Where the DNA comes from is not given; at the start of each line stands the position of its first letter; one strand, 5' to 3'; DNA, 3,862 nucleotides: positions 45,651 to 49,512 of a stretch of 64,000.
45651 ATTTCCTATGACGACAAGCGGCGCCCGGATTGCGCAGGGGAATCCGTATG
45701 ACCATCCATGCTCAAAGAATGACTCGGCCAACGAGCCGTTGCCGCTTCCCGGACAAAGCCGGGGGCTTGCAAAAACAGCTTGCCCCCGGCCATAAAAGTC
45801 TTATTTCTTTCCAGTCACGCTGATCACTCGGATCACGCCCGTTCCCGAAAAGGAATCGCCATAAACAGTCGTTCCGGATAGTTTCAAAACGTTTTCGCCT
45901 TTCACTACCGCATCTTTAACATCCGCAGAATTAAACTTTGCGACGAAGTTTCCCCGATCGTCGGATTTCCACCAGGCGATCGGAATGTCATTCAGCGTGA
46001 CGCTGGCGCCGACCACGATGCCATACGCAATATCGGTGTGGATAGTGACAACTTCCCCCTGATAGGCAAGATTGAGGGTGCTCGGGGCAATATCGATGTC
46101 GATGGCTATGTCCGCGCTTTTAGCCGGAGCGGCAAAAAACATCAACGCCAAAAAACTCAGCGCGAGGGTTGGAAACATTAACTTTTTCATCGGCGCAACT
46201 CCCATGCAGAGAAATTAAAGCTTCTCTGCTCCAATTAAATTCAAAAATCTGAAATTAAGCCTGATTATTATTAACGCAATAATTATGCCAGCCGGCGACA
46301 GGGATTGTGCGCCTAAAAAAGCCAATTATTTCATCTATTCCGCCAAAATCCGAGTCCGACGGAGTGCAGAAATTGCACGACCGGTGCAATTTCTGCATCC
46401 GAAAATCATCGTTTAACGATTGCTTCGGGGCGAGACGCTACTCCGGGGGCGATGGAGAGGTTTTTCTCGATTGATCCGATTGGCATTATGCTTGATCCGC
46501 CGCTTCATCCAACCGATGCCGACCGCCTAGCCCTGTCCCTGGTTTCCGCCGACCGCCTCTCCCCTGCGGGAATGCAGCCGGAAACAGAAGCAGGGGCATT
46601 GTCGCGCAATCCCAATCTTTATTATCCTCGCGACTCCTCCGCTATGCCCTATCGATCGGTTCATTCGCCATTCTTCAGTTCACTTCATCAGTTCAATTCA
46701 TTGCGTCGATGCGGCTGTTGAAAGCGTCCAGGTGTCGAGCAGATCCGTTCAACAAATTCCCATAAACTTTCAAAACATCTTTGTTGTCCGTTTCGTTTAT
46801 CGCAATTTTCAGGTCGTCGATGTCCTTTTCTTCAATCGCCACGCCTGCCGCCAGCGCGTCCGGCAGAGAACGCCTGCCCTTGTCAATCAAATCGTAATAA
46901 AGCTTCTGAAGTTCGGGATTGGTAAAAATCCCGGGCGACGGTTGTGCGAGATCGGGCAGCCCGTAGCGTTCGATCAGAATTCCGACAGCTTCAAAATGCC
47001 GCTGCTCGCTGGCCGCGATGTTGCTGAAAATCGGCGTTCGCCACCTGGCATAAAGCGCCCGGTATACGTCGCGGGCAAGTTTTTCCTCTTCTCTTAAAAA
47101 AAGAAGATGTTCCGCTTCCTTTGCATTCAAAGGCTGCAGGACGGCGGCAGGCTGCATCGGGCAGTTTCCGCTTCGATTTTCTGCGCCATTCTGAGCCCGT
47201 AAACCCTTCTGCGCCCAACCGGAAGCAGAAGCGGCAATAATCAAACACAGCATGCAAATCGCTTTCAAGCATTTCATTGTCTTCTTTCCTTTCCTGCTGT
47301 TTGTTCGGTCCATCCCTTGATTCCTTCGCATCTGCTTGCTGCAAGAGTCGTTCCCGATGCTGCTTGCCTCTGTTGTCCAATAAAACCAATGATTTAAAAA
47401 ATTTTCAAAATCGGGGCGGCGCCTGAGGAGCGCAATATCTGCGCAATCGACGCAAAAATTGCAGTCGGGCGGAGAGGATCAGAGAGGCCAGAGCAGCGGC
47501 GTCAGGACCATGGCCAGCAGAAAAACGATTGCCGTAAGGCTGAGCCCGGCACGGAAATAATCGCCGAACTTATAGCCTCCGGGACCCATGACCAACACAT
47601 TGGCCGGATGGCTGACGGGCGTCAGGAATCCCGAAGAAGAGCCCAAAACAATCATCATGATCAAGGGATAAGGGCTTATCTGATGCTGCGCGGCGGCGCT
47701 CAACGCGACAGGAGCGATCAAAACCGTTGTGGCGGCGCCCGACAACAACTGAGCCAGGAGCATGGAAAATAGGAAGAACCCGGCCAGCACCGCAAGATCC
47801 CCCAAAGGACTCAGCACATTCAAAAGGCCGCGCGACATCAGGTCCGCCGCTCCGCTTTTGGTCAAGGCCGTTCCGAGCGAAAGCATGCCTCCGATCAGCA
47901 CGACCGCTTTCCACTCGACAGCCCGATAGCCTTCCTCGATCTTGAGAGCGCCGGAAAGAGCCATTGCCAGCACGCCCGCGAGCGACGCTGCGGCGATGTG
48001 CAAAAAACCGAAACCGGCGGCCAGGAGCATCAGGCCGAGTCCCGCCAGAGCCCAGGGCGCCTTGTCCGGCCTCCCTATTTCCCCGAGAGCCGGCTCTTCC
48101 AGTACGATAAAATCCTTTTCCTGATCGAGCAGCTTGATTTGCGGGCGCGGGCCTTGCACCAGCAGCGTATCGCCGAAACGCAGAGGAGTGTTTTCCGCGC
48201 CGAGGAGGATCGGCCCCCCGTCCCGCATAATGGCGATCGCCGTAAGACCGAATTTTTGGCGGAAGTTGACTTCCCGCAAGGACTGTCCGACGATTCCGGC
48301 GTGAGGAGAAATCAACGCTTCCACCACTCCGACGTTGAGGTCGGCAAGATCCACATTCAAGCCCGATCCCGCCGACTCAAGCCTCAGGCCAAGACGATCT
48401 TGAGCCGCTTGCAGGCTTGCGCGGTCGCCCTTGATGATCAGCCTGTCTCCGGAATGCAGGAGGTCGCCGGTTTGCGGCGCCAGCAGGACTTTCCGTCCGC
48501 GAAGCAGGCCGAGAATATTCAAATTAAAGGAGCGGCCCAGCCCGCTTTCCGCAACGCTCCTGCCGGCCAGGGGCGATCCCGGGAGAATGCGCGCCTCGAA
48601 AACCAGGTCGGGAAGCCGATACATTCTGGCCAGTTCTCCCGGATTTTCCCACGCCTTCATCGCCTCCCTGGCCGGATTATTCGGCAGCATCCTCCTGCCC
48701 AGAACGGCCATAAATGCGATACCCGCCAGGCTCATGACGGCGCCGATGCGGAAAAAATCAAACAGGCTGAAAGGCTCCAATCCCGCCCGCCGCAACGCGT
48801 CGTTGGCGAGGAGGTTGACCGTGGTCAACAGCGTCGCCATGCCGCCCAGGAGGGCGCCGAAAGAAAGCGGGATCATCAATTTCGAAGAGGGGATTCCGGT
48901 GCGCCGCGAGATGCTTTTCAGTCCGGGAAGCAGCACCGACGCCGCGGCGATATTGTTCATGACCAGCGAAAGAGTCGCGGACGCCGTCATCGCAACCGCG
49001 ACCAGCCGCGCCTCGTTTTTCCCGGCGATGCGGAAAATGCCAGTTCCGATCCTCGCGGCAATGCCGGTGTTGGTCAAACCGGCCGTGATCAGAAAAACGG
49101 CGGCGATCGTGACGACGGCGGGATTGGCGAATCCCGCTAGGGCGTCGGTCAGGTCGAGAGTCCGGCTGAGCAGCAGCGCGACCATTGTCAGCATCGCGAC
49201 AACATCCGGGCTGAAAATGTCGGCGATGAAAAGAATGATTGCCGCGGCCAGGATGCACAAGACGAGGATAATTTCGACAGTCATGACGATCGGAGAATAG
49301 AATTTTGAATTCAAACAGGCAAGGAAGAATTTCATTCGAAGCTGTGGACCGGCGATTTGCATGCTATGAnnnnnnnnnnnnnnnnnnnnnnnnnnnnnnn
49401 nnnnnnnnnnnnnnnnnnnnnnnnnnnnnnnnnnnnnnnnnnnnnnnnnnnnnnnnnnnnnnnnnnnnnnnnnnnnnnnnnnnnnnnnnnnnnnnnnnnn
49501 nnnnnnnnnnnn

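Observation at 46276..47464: A second enhancer architecture, tandem GTGCA-N5-TGCAC-like 15-mers, duplicated at the same distance from two sigma-54 promoters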

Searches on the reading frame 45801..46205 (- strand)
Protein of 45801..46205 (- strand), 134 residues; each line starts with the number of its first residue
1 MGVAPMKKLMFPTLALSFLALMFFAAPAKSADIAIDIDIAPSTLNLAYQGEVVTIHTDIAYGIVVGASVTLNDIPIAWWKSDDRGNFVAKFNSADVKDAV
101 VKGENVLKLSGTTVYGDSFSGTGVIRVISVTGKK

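Call 3: search_protein_families(library=pfam, proteins=[window:45801-46205:-], max_evalue=0.01)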
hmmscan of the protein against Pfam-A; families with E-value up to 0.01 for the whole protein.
window:45801-46205:- (134 aa): 0 families

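Call 38: search_protein_families(library=pfam, proteins=[window:45801-46190:-], max_evalue=1)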
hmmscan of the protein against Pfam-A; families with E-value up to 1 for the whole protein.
window:45801-46190:- (129 aa): 0 families

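Call 39: search_protein_families(library=ncbifam, proteins=[window:45801-46190:-], max_evalue=0.001)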
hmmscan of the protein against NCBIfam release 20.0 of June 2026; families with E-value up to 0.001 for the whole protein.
window:45801-46190:- (129 aa): 0 families

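Call 71: find_homologous_proteins(query=window:45801-46190:-, max_evalue=0.001)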
Query window:45801-46190:- (129 aa): 362 proteins with E <= 0.001 among 372 candidates; the best 120 are listed.
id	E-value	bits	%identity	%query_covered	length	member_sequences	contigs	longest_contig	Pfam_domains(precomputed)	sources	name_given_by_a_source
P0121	3.3e-76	271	100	100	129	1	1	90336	-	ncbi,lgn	-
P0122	5.1e-41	158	64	98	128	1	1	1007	-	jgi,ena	-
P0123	3.0e-39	152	63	94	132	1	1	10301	-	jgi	jgi:hypothetical protein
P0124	8.0e-39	150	62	97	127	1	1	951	-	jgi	jgi:hypothetical protein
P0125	9.7e-39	150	63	98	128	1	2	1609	-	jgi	-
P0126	2.1e-38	149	62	90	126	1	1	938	-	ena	-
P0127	1.1e-37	147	61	98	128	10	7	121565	-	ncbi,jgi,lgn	jgi:hypothetical protein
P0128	2.3e-37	146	60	100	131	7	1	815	-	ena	-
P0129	6.3e-37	144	61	94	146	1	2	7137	-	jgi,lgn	-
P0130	1.3e-35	140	60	94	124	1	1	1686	-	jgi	jgi:hypothetical protein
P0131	2.1e-35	139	55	94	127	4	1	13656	-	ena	-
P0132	6.9e-35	138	59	98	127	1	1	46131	-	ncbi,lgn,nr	ncbi:MAG: hypothetical protein JXA73_16510 [Acidobacteria bacterium]|nr:hypothetical protein [Acidob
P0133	2.2e-34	136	57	90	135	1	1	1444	-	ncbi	-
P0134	5.9e-34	135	56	90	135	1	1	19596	-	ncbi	-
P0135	8.2e-34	134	60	98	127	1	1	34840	-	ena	-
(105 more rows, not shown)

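Call 72: find_encoding_contigs(protein=P0127, flank=7000, max_places=5)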
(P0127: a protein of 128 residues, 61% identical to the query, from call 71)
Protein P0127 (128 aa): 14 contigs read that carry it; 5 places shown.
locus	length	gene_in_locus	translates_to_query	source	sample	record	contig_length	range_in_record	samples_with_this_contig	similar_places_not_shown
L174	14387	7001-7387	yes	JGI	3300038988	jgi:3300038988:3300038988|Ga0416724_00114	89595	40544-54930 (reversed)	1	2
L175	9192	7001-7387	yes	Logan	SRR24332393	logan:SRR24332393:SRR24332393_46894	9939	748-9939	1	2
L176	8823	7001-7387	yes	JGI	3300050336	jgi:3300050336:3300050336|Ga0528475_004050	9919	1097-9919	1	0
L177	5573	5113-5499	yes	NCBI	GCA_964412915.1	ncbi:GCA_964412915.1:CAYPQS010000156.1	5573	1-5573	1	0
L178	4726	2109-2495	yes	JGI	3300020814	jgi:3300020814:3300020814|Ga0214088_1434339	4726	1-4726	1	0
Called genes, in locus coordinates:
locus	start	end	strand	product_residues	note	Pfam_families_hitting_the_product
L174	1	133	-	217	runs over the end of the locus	-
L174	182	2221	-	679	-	-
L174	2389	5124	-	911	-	PF00690:Cation_ATPase_N, PF00122:E1-E2_ATPase, PF13246:Cation_ATPase, PF00702:Hydrolase, PF08282:Hydrolase_3 (faint), PF00689:Cation_ATPase_C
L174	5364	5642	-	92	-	-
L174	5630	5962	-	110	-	-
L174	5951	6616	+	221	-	PF13577:SnoaL_4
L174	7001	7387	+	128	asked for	-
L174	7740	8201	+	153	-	-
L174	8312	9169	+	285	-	PF02811:PHP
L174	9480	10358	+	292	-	PF00669:Flagellin_N, PF00700:Flagellin_C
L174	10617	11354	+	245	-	-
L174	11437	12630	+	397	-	PF00005:ABC_tran, PF13304:AAA_21 (faint), PF08402:TOBE_2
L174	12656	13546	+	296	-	PF00528:BPD_transp_1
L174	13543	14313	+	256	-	PF00528:BPD_transp_1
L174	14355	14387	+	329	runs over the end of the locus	PF01547:SBP_bac_1, PF13531:SBP_bac_11 (weak), PF13416:SBP_bac_8, PF13343:SBP_bac_6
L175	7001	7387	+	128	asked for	-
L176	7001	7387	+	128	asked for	-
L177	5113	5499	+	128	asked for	-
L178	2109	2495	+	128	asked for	-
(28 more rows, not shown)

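Call 83: predict_structure(alignment_id=A3)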
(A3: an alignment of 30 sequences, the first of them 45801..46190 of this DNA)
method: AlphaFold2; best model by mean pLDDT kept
length: 129 residues; sequences in the alignment: 30
mean_pLDDT: 81.6   pTM: 0.66
mean pLDDT of the five models: 81.6, 81.4, 81.0, 79.2, 78.5
residues with pLDDT >= 90: 53; 70-90: 46; 50-70: 25; < 50: 5
segments of 3 or more residues with pLDDT < 50: 1-3
pLDDT, mean of each block of 10 residues (from residue 1): 54 62 71 90 83 91 86 92 91 88 91 91 72
secondary structure, 60 per line:
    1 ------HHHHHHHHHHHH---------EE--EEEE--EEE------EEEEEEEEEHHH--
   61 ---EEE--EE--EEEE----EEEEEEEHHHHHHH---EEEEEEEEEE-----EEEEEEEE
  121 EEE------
elements in order: H7-18 E32-35 E38-40 E47-55 E64-66 E73-76 E81-87 H88-94 E98-107 E113-123

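Call 86: fold_search(model_id=the predicted structure, library=pdb)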
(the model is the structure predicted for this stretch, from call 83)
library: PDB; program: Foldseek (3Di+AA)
matches with E <= 10: 1675; with E <= 0.001: 6
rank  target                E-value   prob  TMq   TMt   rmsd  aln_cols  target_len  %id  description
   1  7lhk_B                2.2e-04  1.00  0.40  0.20   6.0       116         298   12  High-Resolution Crystal Structure of a Lipin/Pah Phosphatidic Acid Phosphatase (released 2022-02-23)
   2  9d14                  3.0e-04  1.00  0.37  0.20   7.4       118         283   12  Tt Pah2 D148N delta helix with magnesium (released 2025-11-12)
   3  6tzy_D                4.2e-04  1.00  0.37  0.22   6.1       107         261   14  Crystal Structure of a lipin/Pah Phosphatidic Acid Phosphatase (released 2020-03-18)
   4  6tzy_A                4.2e-04  1.00  0.36  0.20   6.5       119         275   13  Crystal Structure of a lipin/Pah Phosphatidic Acid Phosphatase (released 2020-03-18)
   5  6tzy_C                6.2e-04  1.00  0.38  0.22   6.0       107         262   15  Crystal Structure of a lipin/Pah Phosphatidic Acid Phosphatase (released 2020-03-18)
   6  6tzz_B                8.8e-04  1.00  0.41  0.24   5.3       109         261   14  Crystal Structure of Tetrahymena Thermophila Lipin Phosphatidic Acid Phosphatase with Magnesium (released 2020-03-18)
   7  1epf_B                1.0e-03  1.00  0.39  0.30   4.7       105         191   11  CRYSTAL STRUCTURE OF THE TWO N-TERMINAL IMMUNOGLOBULIN DOMAINS OF THE NEURAL CELL ADHESION MOLECULE (NCAM) (released 2000-10-09)
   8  7lhk_A                1.2e-03  1.00  0.36  0.19   6.3       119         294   13  High-Resolution Crystal Structure of a Lipin/Pah Phosphatidic Acid Phosphatase (released 2022-02-23)
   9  9d15                  1.2e-03  0.99  0.34  0.19   7.2       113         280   12  Tt Pah2 D148N delta helix with magnesium and tungstate (released 2025-11-12)
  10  2qsq_A                1.2e-03  1.00  0.41  0.46   5.3       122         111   11  Crystal structure of the N-terminal domain of carcinoembryonic antigen (CEA) (released 2008-01-01)
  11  6tzy_B                1.2e-03  1.00  0.35  0.21   6.0       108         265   13  Crystal Structure of a lipin/Pah Phosphatidic Acid Phosphatase (released 2020-03-18)
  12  2ox5_E                1.5e-03  1.00  0.39  0.47   5.7       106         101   19  The SoxYZ complex of Paracoccus pantotrophus (released 2007-05-22)
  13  6tzz_A                1.5e-03  1.00  0.38  0.21   6.0       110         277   14  Crystal Structure of Tetrahymena Thermophila Lipin Phosphatidic Acid Phosphatase with Magnesium (released 2020-03-18)
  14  9d13                  1.5e-03  0.99  0.36  0.20   5.9       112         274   12  Tt Pah2 D148N delta helix apo (released 2025-11-12)
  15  2oxg_C                1.7e-03  1.00  0.37  0.44   6.8       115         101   16  The SoxYZ Complex of Paracoccus pantotrophus (released 2007-05-22)
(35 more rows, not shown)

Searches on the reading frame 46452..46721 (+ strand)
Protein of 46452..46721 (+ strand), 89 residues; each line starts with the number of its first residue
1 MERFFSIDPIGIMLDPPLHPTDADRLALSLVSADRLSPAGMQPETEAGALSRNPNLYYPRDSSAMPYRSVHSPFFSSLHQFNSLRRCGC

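Call 3: search_protein_families(library=pfam, proteins=[window:46452-46721:+], max_evalue=0.01)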
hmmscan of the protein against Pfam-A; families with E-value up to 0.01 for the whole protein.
window:46452-46721:+ (89 aa): 0 families

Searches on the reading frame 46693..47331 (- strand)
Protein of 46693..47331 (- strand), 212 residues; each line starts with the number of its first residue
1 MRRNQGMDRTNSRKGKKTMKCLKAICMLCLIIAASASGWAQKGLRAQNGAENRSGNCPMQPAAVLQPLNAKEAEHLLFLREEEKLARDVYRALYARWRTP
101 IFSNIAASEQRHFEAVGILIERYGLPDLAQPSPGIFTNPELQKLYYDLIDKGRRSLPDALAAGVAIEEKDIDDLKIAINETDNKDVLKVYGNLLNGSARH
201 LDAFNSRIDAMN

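Call 3: search_protein_families(library=pfam, proteins=[window:46693-47331:-], max_evalue=0.01)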
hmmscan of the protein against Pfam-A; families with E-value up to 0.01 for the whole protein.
window:46693-47331:- (212 aa): 1 family
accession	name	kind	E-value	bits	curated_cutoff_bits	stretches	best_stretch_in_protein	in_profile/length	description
PF09968.15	DUF2202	-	1.5e-44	152.1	22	1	72-209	1-139/162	Uncharacterized protein domain (DUF2202)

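Call 29: search_solved_structures(query=window:46693-47277:-, max_evalue=1)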
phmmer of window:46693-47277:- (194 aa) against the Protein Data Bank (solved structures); distinct sequences matched with E-value up to 1: 5.
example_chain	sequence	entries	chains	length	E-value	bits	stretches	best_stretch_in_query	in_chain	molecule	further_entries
3q4o_A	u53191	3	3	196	8.2e-41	143.2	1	44-187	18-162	Uncharacterized protein MJ0754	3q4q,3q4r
3q4n_A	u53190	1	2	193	4.5e-40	140.8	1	47-187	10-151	Uncharacterized protein MJ0754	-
8fhb_A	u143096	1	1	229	0.13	15.4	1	82-184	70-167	tRNA-(MS[2]IO[6]A)-hydroxylase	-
5ux1_A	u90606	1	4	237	0.34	14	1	83-185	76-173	tRNA-(MS(2)IO(6)A)-hydroxylase-like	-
5t5h_T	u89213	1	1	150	0.87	12.7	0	28-87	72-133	Ribosomal protein L19-like protein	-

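Call 39: search_protein_families(library=ncbifam, proteins=[window:46693-47277:-], max_evalue=0.001)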
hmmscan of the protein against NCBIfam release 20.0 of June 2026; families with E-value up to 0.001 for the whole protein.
window:46693-47277:- (194 aa): 0 families

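Call 41: find_related_loci(query=A1, collection=metagenome_contigs, flank=6000)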
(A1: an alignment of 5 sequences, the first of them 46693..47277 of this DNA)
Query A1 (194 aa) in metagenome_contigs; peptide patterns used: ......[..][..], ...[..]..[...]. (x = any residue, [..] = any of these).
600 stretches matched a pattern (row limit reached: there are more); 457 encode a relative of the query (tblastn E <= 1e-3); the best 80 are kept; 80 distinct loci.
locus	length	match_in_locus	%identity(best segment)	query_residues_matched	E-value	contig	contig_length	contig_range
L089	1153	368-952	61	1-194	2e-81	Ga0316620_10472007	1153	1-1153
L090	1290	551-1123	59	1-190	3e-74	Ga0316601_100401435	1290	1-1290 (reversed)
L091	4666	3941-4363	56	50-190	1e-48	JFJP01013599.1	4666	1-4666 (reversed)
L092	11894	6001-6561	47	1-186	3e-48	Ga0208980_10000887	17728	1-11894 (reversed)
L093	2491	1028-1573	46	2-194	1e-47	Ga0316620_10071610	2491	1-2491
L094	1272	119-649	47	3-193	1e-49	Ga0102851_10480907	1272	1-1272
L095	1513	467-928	55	39-193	2e-48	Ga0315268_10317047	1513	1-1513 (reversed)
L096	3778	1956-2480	43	1-190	5e-46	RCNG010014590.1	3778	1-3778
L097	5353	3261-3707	56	42-190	7e-46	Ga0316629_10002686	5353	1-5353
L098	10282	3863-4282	55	50-190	1e-45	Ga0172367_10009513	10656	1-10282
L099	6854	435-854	56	51-190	9e-46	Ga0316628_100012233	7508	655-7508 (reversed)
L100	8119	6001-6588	45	1-193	2e-45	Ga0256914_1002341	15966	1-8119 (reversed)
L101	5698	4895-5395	50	34-191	3e-45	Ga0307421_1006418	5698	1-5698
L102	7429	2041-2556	48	22-191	2e-45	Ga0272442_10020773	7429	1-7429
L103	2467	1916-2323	55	50-186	4e-45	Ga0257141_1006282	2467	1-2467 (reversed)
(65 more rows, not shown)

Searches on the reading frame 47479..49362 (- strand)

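Call 3: search_protein_families(library=pfam, proteins=[window:47479-49362:-], max_evalue=0.01)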
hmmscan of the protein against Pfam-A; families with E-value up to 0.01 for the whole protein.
window:47479-49362:- (627 aa): 4 families
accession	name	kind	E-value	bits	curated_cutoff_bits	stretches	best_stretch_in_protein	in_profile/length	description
PF03600.22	CitMHS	-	3.9e-73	246.9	31.9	2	42-558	1-319/336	Citrate transporter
PF02080.26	TrkA_C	-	5e-27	94.1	27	2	254-325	1-71/71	TrkA-C domain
PF00939.25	Na_sulph_symp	-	6.7e-22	78.6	27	2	407-625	243-466/472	Sodium:sulfate symporter transmembrane region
PF06808.19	DctM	-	0.00011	21.6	23.8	1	471-582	254-369/413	Tripartite ATP-independent periplasmic transporter, DctM component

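Call 39: search_protein_families(library=ncbifam, proteins=[window:47479-49284:-], max_evalue=0.001)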
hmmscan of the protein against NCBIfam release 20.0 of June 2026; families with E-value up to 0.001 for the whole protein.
window:47479-49284:- (601 aa): 2 families
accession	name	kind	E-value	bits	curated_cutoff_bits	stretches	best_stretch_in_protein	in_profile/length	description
TIGR00785.1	dass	subfamily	2.6e-37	128.6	198.6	2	381-596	222-441/444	DASS family sodium-coupled anion symporter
NF040989.1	MamN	equivalog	4.7e-05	22.3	500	1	432-594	26-191/437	magnetosome biogenesis transporter MamN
